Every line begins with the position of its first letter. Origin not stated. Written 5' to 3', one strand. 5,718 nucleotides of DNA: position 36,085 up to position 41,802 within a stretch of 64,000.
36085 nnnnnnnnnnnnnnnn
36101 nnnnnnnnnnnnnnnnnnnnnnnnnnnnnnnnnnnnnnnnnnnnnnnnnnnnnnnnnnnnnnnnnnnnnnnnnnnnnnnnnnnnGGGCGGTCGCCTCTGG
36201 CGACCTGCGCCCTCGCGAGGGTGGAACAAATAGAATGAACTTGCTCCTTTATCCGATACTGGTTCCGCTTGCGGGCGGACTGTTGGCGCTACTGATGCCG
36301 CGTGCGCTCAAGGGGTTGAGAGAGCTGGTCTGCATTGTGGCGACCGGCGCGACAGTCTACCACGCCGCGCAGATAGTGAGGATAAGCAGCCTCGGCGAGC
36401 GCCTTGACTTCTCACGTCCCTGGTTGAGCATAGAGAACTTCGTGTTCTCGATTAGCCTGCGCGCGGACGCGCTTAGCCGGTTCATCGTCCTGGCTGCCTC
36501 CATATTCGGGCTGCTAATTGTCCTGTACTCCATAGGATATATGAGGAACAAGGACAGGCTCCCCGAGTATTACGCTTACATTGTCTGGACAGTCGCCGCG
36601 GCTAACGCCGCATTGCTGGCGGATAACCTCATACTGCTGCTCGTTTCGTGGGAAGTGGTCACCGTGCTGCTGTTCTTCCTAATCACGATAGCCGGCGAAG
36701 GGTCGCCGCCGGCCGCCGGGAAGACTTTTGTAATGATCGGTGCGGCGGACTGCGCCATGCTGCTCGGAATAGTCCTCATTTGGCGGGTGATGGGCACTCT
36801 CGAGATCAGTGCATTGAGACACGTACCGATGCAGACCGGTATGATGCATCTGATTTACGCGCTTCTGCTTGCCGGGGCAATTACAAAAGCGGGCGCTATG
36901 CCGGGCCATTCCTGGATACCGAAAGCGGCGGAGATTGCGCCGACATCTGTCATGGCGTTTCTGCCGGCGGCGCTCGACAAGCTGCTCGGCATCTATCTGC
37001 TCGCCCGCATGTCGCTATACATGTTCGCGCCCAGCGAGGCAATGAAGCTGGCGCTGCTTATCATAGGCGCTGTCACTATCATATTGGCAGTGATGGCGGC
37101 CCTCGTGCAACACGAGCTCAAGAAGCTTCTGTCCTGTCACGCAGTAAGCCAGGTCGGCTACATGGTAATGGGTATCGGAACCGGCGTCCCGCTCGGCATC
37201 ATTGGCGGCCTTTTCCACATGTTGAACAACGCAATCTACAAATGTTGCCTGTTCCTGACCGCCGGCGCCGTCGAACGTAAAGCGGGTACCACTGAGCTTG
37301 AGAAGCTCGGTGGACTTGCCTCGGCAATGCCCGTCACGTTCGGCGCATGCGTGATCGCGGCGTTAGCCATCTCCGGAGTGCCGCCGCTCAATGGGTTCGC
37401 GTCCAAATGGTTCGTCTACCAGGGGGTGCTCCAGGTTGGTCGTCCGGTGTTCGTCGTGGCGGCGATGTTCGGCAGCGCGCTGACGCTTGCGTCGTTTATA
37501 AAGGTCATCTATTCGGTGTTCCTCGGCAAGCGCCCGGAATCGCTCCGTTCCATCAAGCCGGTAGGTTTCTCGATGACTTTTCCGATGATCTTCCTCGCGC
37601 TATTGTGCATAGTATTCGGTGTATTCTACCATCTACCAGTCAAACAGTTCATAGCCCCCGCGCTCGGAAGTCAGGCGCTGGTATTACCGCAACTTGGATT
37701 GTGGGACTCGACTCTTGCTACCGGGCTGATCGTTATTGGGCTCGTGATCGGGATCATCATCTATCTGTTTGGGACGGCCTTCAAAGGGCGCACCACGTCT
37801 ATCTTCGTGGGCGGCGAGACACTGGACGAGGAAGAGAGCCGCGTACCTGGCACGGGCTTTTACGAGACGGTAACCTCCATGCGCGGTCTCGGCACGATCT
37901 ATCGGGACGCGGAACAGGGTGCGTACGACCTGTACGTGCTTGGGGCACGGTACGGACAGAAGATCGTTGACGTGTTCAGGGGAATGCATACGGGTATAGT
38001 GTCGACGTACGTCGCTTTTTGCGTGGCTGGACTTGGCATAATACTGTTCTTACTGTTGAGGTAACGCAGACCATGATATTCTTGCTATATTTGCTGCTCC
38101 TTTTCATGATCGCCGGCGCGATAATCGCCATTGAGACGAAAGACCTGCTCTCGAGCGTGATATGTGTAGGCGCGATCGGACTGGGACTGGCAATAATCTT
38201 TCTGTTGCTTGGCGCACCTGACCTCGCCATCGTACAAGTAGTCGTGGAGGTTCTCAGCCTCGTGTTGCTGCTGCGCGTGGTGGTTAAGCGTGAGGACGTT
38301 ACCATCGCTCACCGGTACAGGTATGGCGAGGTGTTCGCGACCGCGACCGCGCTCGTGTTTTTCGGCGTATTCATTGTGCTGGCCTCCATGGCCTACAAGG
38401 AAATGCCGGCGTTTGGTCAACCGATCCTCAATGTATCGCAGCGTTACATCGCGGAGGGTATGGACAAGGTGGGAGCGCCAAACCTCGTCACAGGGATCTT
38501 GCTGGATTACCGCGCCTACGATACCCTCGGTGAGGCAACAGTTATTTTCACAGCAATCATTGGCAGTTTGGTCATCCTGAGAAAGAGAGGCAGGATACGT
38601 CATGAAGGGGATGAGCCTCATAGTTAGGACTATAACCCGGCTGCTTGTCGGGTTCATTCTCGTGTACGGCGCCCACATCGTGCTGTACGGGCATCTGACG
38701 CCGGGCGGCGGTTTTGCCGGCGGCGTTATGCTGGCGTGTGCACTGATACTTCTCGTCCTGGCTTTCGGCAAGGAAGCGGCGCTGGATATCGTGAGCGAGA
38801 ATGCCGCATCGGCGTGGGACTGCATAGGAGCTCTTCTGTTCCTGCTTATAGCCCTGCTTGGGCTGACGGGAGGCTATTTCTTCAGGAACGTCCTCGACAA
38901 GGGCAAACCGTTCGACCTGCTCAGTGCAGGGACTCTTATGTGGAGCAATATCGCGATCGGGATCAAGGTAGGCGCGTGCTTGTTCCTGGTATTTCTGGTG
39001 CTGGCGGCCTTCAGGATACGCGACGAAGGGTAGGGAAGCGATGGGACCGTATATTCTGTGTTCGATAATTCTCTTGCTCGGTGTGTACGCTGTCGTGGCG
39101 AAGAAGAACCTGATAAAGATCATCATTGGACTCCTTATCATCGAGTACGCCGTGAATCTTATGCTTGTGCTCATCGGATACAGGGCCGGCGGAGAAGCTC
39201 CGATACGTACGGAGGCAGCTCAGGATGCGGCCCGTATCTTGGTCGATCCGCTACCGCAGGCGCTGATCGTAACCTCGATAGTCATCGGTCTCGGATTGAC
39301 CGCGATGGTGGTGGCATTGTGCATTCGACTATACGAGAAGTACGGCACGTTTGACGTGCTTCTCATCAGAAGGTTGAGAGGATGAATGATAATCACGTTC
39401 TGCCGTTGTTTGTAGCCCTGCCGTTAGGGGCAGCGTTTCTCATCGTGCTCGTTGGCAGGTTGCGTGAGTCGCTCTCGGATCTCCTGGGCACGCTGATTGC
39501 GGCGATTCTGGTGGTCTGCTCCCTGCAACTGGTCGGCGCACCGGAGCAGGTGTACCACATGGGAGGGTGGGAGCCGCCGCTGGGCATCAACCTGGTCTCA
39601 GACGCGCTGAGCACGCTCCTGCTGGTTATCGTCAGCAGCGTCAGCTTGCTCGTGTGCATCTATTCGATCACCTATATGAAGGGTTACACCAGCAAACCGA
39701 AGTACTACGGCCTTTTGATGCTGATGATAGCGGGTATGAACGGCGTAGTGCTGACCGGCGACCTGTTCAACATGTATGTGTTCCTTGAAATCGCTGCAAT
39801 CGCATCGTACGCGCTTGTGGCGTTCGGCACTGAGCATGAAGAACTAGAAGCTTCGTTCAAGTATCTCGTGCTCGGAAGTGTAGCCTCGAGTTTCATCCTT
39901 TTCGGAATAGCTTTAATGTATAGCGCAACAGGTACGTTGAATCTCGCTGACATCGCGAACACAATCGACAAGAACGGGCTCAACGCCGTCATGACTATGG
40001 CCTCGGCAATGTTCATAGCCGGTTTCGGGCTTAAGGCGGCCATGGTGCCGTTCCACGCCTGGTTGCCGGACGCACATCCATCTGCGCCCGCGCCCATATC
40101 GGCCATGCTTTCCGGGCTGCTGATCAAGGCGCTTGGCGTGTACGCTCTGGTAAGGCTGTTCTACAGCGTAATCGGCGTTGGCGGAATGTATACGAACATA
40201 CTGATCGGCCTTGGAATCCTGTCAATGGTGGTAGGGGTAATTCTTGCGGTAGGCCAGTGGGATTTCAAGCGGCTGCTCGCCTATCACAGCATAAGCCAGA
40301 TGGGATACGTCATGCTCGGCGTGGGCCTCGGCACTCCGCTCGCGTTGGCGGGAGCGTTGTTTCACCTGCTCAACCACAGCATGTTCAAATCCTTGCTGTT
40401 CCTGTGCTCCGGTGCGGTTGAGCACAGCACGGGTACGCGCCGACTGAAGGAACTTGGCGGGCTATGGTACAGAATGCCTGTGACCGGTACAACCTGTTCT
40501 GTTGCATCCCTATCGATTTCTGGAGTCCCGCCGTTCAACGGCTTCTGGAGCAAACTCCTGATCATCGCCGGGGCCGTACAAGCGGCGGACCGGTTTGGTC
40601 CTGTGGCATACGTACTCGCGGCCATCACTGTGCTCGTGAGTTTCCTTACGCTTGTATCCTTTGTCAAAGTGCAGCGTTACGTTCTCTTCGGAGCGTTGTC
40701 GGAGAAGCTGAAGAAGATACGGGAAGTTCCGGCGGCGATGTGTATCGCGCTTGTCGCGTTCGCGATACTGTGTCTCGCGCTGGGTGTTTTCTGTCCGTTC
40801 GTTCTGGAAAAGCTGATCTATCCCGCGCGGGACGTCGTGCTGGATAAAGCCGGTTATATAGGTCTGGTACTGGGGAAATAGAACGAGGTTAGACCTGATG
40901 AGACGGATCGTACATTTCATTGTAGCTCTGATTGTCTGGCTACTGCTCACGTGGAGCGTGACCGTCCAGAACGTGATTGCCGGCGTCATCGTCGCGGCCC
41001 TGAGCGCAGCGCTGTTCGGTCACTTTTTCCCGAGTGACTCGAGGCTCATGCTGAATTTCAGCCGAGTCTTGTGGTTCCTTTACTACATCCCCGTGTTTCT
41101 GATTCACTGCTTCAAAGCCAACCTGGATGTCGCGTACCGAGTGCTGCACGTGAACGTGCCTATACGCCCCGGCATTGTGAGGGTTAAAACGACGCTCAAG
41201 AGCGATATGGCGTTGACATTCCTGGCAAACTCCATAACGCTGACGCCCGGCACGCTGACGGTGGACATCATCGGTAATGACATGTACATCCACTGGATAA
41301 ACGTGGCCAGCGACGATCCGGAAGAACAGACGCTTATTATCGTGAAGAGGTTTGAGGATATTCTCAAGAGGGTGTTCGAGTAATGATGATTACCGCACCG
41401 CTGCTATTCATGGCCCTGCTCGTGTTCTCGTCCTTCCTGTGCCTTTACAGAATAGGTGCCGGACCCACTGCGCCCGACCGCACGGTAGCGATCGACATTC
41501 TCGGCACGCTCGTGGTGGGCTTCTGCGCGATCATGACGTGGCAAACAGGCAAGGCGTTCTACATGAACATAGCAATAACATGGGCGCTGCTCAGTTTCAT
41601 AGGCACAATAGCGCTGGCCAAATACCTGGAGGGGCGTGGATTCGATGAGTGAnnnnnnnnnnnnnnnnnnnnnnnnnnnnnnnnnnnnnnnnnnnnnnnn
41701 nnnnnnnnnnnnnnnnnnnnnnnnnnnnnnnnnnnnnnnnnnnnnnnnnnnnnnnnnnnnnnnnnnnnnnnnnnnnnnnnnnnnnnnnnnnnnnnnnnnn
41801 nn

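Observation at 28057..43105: Sigma-54-driven string coupling HydB/HydG-like, FdhA-like and HycB-like modules to a group-4 [NiFe] hydrogenase with a full Mrp antiporter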

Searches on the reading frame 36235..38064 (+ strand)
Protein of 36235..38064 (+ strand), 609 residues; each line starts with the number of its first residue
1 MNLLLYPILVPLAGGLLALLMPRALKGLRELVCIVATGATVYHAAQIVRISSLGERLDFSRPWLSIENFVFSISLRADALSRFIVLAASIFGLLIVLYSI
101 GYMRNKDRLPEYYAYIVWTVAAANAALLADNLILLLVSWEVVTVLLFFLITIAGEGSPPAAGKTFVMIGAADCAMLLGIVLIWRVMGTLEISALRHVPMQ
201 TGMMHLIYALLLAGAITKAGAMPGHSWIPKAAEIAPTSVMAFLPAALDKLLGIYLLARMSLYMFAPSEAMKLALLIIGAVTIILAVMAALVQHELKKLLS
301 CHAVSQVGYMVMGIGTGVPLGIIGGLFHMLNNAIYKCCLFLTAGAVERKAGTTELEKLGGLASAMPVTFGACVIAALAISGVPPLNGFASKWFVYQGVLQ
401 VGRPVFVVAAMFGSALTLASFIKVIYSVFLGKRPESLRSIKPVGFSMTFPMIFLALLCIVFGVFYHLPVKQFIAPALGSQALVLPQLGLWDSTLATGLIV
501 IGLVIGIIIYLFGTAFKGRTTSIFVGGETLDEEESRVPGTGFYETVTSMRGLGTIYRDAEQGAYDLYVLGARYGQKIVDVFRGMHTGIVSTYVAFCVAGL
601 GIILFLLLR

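Call 4: search_protein_families(library=pfam, proteins=[window:36235-38064:+])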
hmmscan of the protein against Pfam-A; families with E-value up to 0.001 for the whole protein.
window:36235-38064:+ (609 aa): 2 families
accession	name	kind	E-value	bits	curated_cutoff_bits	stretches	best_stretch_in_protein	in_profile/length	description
PF00361.26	Proton_antipo_M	-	2.4e-55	188.3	21.5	1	129-417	1-294/294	NADH:quinone oxidoreductase/Mrp antiporter, TM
PF00662.26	Proton_antipo_N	-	6.2e-10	39.3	24.5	1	63-113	1-51/51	NADH-Ubiquinone oxidoreductase (complex I), chain 5 N-terminus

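Call 6: search_protein_families(library=ncbifam, proteins=[window:36235-38064:+])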
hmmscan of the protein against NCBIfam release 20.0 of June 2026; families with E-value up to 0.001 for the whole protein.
window:36235-38064:+ (609 aa): 72 families (the best 25 are shown)
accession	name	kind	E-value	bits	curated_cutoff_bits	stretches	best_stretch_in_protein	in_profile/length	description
NF006419.0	PRK08668.1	equivalog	1.2e-84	285.2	617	1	3-603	3-608/613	NADH dehydrogenase subunit M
NF005141.0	PRK06590.1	equivalog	1.2e-79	268.9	556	1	2-607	3-609/615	NADH-quinone oxidoreductase subunit L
TIGR01974.1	NDH_I_L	subfamily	3e-78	264.3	407.5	1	4-606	3-628/630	NADH-quinone oxidoreductase subunit L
NF006240.0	PRK08376.1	subfamily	5.6e-77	259.8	662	1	2-477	5-504/521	putative monovalent cation/H+ antiporter subunit D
NF009287.0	PRK12647.1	equivalog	2.5e-75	254.5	937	1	4-521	3-526/773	putative monovalent cation/H+ antiporter subunit A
NF009288.0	PRK12648.1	equivalog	1.1e-73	248.8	1104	1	4-515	3-525/954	monovalent cation/H+ antiporter subunit A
NF005086.0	PRK06521.1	equivalog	1.4e-70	238.6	667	1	3-469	7-496/669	hydrogenase 4 subunit B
NF009289.0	PRK12649.1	equivalog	3.6e-67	227.4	1117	1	17-512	17-535/789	putative monovalent cation/H+ antiporter subunit A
NF009284.0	PRK12644.1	equivalog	5.2e-65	220.1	962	1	31-514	29-523/975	Na+/H+ antiporter subunit A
NF005097.0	PRK06525.1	equivalog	2.8e-64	217.6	430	1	2-461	3-471/480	hydrogenase 4 subunit D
NF005818.0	PRK07691.1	equivalog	3.9e-62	210.8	586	1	2-466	4-470/496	Na+/H+ antiporter subunit D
TIGR00940.1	2a6301s01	subfamily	4.8e-62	210.4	920.45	1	8-491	6-519/793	monovalent cation:proton antiporter subunit A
NF006236.0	PRK08375.1-1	equivalog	1.3e-61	209.1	663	1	4-467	9-483/493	putative monovalent cation/H+ antiporter subunit D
NF009310.0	PRK12668.1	equivalog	1.5e-61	209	564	1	4-467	6-436/584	Na(+)/H(+) antiporter subunit D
NF009290.0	PRK12650.1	equivalog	3.3e-61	207.3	980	1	39-532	42-545/966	DUF4040 family protein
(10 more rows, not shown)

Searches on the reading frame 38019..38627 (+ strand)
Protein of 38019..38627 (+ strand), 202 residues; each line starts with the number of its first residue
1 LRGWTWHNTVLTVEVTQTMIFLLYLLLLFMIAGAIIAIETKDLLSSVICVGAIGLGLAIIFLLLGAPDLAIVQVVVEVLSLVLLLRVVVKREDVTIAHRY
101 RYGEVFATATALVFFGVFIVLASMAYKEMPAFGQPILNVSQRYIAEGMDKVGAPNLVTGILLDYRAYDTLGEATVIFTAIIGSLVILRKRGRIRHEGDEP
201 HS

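Call 4: search_protein_families(library=pfam, proteins=[window:38019-38627:+])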
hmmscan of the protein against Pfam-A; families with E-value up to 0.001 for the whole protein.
window:38019-38627:+ (202 aa): 3 families
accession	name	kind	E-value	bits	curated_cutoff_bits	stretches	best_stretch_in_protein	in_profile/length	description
PF13244.11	MbhD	-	7.7e-18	64.9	27.2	1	28-90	1-64/67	MBH, subunit D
PF20501.3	MbhE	-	6.1e-08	33.1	27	1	120-189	16-83/98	MBH, subunit E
PF00499.25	Oxidored_q3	-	0.00036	20.7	33.2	1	33-139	1-99/146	NADH-ubiquinone/plastoquinone oxidoreductase chain 6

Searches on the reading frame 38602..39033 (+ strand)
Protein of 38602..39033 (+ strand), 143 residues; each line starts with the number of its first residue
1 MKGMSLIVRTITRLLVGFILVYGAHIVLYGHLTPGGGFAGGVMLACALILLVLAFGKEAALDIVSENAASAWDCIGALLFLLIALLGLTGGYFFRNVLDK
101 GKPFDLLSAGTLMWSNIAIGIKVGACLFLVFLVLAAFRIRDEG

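Call 4: search_protein_families(library=pfam, proteins=[window:38602-39033:+])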
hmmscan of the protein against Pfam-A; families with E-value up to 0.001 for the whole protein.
window:38602-39033:+ (143 aa): 1 family
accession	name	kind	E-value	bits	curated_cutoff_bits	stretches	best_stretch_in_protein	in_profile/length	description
PF04039.18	MnhB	-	3.8e-26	92.2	22.5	1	7-127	1-125/127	Domain related to MnhB subunit of Na+/H+ antiporter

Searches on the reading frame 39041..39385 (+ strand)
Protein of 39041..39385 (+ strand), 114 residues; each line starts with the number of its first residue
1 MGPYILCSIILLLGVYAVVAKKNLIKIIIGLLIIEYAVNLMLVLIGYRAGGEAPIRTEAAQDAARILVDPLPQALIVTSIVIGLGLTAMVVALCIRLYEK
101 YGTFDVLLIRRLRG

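Call 4: search_protein_families(library=pfam, proteins=[window:39041-39385:+])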
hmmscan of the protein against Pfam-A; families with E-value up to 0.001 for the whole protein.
window:39041-39385:+ (114 aa): 1 family
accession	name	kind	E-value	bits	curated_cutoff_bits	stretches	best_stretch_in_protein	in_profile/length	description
PF00420.29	Oxidored_q2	-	4.7e-22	78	26.1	1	5-113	4-94/95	NADH-ubiquinone/plastoquinone oxidoreductase chain 4L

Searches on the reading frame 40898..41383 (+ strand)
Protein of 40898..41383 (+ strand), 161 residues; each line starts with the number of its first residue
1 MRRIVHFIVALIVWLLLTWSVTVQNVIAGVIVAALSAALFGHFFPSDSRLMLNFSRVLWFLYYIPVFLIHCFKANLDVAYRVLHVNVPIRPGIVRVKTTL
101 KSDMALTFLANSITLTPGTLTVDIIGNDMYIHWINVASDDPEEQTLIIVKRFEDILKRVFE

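Call 4: search_protein_families(library=pfam, proteins=[window:40898-41383:+])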
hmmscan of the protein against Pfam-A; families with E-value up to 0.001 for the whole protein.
window:40898-41383:+ (161 aa): 1 family
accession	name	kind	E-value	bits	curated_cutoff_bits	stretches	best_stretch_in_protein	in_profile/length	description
PF01899.21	MNHE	-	1.7e-41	141.8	27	1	8-159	2-145/145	Na+/H+ ion antiporter subunit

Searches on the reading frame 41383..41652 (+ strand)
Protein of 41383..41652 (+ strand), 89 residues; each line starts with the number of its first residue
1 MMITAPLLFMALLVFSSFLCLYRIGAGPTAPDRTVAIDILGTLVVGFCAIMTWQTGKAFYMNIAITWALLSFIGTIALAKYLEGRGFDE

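Call 4: search_protein_families(library=pfam, proteins=[window:41383-41652:+])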
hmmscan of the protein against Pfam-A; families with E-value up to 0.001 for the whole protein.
window:41383-41652:+ (89 aa): 1 family
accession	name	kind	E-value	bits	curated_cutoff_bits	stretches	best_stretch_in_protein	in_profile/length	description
PF04066.18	MrpF_PhaF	-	1.6e-17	64.1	23.3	1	31-83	1-53/53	Multiple resistance and pH regulation protein F (MrpF / PhaF)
